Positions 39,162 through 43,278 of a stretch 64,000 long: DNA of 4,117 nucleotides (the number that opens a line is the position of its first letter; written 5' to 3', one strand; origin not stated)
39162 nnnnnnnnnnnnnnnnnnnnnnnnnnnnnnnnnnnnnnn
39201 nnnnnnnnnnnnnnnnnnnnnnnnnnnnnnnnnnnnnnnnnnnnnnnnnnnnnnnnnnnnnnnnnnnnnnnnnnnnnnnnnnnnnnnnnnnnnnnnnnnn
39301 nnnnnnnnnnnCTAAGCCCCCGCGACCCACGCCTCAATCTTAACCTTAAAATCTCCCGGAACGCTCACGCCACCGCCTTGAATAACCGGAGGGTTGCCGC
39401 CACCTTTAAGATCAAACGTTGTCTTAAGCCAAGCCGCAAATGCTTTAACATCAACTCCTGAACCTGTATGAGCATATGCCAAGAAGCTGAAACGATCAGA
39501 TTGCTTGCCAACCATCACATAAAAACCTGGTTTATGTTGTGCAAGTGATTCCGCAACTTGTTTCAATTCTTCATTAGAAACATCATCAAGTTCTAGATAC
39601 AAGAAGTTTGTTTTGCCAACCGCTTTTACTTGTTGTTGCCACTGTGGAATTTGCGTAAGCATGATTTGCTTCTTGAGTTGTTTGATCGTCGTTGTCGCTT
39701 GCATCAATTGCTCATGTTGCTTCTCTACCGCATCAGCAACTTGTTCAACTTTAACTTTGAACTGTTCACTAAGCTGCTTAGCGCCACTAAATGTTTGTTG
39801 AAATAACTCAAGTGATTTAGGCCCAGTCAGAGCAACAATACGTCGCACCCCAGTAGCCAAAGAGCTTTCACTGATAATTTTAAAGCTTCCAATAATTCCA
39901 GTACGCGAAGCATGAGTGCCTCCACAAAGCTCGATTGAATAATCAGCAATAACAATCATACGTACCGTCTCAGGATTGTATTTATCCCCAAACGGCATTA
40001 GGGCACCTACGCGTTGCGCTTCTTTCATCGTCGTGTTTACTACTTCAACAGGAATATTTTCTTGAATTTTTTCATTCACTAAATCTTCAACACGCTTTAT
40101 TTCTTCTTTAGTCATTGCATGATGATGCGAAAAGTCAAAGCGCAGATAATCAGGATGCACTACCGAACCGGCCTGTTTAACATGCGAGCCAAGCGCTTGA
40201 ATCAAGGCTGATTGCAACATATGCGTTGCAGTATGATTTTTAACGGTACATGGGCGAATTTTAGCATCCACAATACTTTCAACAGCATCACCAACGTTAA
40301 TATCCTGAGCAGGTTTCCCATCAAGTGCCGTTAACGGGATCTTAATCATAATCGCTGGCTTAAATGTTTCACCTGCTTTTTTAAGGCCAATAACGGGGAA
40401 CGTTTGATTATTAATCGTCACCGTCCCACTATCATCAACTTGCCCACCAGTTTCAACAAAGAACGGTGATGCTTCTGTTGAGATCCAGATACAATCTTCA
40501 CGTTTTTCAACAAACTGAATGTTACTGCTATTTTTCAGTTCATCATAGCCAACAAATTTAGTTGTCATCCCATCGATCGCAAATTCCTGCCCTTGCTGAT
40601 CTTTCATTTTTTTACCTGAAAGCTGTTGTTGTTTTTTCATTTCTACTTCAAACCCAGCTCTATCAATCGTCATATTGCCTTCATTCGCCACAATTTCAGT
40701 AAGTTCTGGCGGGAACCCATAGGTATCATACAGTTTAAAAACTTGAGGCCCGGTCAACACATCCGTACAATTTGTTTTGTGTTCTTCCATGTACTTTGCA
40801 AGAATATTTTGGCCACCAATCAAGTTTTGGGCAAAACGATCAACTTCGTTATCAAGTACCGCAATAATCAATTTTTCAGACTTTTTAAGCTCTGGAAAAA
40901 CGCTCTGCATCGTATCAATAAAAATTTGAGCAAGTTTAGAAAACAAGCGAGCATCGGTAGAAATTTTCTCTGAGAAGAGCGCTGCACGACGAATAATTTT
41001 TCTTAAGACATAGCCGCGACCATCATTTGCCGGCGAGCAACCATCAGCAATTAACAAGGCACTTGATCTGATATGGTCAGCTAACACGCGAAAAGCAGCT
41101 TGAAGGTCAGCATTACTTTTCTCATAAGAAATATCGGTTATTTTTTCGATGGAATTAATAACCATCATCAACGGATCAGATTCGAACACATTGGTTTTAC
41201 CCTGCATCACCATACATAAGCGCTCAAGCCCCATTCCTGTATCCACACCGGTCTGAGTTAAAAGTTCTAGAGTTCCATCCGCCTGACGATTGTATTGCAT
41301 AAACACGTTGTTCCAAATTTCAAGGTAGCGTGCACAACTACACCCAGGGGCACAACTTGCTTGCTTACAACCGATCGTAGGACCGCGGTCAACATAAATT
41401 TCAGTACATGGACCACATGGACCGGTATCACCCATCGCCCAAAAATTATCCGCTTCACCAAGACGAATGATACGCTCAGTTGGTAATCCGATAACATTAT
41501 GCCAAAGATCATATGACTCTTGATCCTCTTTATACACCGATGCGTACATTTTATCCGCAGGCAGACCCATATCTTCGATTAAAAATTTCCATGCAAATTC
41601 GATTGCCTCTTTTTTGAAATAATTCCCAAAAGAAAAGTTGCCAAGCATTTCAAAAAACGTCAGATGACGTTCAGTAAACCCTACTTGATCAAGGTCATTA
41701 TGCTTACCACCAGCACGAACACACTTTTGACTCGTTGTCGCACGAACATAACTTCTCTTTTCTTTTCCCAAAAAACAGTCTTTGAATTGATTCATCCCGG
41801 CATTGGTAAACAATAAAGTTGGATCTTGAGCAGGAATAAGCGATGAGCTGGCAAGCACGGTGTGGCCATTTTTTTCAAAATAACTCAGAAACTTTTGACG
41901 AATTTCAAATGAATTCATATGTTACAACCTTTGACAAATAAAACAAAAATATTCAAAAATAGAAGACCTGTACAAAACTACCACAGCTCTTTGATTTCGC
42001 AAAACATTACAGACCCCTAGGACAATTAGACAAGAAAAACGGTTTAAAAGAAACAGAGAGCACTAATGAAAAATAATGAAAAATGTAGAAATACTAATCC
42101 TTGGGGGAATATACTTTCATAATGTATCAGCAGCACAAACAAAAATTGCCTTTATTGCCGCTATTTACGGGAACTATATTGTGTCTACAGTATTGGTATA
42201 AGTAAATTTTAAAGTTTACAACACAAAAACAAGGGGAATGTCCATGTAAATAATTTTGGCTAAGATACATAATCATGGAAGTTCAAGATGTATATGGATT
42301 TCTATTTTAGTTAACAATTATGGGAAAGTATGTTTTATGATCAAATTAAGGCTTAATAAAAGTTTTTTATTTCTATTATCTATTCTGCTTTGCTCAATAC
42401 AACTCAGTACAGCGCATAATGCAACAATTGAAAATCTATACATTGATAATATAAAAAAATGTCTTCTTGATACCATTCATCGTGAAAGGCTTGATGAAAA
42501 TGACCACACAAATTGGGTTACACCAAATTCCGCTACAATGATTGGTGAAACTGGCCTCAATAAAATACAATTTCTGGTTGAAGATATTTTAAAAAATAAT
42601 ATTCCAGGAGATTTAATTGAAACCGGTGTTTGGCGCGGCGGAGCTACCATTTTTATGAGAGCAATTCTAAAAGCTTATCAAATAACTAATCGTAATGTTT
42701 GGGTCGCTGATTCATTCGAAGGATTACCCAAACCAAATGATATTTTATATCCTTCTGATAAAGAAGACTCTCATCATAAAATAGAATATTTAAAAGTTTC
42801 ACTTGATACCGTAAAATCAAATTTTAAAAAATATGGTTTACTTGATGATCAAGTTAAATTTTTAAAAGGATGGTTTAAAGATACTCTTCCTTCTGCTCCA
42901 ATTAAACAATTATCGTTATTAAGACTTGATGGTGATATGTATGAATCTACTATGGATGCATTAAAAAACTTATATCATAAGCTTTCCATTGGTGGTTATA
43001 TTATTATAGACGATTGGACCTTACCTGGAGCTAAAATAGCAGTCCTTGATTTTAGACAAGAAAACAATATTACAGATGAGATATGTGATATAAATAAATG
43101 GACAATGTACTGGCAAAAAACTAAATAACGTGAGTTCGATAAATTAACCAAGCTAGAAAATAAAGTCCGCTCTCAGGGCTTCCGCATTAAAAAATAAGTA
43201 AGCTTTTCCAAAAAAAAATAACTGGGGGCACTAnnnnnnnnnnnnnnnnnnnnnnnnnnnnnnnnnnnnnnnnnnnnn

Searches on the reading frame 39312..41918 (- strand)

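Call 52: search_protein_families(library=pfam, proteins=[window:39312-41918:-], max_evalue=0.001)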
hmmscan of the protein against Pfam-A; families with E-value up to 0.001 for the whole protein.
window:39312-41918:- (868 aa): 2 families
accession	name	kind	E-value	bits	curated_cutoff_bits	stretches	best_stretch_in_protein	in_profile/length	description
PF01411.24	tRNA-synt_2c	-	1.5e-179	598.6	30.3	1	5-519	1-527/552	tRNA synthetases class II (A)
PF07973.19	tRNA_SAD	-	6.9e-14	52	24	1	652-694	1-43/44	Threonyl and Alanyl tRNA synthetase second additional domain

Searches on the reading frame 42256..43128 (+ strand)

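Call 52: search_protein_families(library=pfam, proteins=[window:42256-43128:+], max_evalue=0.001)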
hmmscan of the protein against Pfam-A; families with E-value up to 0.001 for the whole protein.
window:42256-43128:+ (290 aa): 2 families
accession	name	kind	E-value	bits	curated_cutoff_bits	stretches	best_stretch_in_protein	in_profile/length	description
PF05711.17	TylF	-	1e-88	297.5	23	1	54-288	27-264/264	Macrocin-O-methyltransferase (TylF)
PF13578.12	Methyltransf_24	-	4.1e-10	40.9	26.3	1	121-254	1-105/105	Methyltransferase domain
